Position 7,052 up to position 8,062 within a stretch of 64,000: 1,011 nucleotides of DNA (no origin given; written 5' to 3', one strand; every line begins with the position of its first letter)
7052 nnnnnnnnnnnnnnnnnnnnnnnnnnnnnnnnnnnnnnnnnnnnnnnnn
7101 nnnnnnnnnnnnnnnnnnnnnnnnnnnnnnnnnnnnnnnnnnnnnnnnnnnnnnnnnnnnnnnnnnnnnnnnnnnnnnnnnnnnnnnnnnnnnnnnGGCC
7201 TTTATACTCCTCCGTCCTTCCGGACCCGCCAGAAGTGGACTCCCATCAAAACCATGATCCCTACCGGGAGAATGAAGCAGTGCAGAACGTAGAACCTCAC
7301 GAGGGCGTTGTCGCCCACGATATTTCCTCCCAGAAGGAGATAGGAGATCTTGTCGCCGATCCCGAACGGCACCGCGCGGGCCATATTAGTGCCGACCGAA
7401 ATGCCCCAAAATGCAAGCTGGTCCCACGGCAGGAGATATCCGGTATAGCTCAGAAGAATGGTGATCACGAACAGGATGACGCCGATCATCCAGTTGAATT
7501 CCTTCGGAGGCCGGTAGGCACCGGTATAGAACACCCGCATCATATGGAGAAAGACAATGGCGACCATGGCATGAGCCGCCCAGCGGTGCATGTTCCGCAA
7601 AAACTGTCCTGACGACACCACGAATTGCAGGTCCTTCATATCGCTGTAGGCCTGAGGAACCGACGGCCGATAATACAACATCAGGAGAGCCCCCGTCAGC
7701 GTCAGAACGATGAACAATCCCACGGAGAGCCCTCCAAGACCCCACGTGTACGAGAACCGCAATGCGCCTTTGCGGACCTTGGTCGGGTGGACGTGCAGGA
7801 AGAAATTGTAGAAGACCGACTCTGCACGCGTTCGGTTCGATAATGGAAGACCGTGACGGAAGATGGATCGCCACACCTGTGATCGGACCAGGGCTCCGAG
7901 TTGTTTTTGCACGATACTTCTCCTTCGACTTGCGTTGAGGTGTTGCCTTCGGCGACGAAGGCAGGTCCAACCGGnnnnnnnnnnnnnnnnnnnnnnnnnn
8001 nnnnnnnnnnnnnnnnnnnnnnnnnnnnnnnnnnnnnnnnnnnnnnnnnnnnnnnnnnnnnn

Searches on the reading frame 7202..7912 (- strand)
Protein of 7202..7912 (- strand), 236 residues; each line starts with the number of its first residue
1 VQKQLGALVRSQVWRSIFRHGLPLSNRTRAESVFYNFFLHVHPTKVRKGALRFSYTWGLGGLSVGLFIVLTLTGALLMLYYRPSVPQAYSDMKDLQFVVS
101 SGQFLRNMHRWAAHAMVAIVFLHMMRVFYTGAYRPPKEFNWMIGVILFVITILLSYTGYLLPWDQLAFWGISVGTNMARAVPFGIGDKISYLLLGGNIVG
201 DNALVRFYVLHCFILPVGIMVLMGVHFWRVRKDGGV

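Call 60: search_protein_families(library=pfam, proteins=[window:7202-7912:-], max_evalue=0.00001)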
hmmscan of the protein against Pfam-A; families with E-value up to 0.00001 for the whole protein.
window:7202-7912:- (236 aa): 3 families
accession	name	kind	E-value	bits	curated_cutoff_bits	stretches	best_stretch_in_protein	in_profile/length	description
PF00033.24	Cytochrome_B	-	1.3e-44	152.7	27.2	1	53-233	10-188/189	Cytochrome b/b6/petB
PF13631.11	Cytochrom_B_N_2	-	2.1e-38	132.4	27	1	115-234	2-120/169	Cytochrome b(N-terminal)/b6/petB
PF14358.11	DUF4405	-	6.2e-07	30.3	26.7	1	64-125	7-63/66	Domain of unknown function (DUF4405)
